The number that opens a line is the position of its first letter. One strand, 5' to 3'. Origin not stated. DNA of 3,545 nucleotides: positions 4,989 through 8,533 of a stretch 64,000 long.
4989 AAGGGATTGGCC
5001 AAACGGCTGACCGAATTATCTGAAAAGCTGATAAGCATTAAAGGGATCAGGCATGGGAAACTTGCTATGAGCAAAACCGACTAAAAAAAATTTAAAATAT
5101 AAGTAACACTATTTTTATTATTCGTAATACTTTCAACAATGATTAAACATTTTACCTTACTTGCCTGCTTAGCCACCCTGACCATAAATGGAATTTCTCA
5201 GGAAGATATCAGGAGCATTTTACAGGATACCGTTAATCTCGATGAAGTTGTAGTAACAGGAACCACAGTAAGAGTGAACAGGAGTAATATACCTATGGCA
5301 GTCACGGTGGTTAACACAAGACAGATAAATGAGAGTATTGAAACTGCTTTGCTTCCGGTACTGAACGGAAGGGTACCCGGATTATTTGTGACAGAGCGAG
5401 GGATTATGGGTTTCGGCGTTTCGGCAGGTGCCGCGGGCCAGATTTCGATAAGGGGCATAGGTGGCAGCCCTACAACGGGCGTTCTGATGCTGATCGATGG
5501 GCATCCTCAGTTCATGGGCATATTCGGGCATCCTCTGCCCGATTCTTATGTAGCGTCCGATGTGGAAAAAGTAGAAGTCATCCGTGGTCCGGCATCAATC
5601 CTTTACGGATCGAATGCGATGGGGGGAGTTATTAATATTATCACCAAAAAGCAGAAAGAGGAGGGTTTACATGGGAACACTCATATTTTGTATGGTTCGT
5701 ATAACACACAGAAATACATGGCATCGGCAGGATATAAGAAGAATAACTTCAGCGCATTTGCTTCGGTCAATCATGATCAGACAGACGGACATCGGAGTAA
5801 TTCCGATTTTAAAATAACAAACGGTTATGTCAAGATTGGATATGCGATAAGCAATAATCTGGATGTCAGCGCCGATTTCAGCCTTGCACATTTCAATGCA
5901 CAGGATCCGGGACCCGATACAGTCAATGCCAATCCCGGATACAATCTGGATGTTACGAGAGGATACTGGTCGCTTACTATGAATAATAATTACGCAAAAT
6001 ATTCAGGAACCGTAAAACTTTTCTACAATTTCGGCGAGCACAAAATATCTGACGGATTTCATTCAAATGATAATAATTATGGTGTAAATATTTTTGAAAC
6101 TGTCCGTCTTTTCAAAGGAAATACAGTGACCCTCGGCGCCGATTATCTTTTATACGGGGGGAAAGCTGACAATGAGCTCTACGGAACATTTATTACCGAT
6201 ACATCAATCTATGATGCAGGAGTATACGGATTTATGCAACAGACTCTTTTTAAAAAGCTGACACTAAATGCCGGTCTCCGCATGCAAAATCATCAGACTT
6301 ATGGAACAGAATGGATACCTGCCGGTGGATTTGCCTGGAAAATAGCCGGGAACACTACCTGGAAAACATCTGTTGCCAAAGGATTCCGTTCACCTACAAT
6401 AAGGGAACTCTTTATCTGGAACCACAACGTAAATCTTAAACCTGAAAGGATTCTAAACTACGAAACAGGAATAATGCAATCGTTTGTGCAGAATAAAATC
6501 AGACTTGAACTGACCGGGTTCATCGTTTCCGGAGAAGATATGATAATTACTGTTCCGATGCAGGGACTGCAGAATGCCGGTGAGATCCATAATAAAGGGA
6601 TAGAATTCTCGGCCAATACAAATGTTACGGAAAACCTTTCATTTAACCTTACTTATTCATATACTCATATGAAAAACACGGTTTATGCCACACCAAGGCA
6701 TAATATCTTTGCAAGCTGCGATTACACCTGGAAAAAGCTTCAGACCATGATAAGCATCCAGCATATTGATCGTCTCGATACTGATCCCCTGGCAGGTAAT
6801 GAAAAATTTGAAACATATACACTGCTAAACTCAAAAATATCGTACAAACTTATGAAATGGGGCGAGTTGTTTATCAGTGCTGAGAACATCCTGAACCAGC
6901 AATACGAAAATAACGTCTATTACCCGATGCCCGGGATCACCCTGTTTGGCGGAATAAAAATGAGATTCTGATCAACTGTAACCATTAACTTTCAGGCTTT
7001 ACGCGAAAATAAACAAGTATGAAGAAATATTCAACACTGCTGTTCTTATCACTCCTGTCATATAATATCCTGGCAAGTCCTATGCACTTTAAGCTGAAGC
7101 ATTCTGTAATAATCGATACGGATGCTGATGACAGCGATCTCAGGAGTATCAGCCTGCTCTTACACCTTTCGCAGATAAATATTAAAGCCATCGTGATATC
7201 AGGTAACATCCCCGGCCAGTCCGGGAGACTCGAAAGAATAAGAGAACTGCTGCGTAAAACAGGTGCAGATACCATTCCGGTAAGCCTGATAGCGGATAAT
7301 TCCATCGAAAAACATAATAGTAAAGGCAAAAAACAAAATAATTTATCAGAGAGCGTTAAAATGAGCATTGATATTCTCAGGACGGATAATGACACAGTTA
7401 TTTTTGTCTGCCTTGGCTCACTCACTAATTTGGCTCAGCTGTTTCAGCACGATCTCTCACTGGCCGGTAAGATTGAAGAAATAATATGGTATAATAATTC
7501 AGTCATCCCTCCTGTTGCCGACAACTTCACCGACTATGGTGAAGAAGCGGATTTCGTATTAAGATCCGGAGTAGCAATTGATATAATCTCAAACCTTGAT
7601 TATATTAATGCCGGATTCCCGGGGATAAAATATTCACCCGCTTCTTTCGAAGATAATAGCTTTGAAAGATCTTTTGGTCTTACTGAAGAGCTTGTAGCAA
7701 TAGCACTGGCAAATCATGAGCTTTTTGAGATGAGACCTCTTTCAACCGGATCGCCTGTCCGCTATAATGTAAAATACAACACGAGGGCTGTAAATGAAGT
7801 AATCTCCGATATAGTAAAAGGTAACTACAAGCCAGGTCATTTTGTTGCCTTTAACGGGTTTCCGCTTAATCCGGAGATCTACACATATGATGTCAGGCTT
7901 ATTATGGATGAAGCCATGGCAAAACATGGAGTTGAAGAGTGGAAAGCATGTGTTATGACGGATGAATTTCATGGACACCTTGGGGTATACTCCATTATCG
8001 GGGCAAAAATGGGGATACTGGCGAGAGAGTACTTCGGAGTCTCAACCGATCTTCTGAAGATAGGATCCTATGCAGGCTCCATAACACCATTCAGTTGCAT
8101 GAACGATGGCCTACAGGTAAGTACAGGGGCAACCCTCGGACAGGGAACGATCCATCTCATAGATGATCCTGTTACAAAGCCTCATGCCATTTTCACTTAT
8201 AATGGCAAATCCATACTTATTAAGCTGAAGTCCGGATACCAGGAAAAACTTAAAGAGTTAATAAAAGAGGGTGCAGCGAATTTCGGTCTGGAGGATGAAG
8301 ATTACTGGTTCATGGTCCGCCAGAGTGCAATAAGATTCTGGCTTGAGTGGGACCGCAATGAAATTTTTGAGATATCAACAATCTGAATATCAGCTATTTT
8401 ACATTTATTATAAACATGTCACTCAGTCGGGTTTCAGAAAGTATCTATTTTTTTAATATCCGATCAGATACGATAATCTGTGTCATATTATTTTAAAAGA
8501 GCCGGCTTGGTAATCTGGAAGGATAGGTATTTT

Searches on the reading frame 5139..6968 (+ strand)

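Call 85: search_protein_families(library=pfam, proteins=[window:5139-6968:+], max_evalue=0.0001)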
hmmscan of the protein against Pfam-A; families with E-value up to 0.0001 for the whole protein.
window:5139-6968:+ (610 aa): 2 families
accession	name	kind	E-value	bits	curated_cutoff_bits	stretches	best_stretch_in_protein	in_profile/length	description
PF00593.30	TonB_dep_Rec_b-barrel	-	3.1e-36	126.6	27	1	218-584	15-436/436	TonB dependent receptor-like, beta-barrel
PF07715.20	Plug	-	2.4e-19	70.2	23.9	1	49-164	3-107/107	TonB-dependent Receptor Plug Domain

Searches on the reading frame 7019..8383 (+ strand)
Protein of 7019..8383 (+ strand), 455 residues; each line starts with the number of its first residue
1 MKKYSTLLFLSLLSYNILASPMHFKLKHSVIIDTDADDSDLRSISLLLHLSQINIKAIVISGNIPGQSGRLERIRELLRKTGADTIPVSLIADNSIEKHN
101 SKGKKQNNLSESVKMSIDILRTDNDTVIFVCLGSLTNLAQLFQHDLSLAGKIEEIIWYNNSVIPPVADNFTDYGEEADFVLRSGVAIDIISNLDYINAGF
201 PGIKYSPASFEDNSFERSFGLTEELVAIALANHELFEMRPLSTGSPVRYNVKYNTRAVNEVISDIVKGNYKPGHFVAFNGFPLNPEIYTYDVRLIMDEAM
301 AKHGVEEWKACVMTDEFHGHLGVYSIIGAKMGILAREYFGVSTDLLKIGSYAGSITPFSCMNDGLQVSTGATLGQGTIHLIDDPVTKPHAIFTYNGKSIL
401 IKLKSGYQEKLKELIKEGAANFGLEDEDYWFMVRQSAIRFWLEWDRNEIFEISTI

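Call 85: search_protein_families(library=pfam, proteins=[window:7019-8383:+], max_evalue=0.0001)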
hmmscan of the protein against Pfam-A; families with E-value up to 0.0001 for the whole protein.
window:7019-8383:+ (455 aa): 2 families
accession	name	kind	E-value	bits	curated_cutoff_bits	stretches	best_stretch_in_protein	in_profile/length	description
PF02663.19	FmdE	-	1.5e-16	61.2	22.9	1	317-451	1-133/133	FmdE, Molybdenum formylmethanofuran dehydrogenase operon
PF01156.24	IU_nuc_hydro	-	1.4e-10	41.7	34.2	1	30-158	1-146/297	Inosine-uridine preferring nucleoside hydrolase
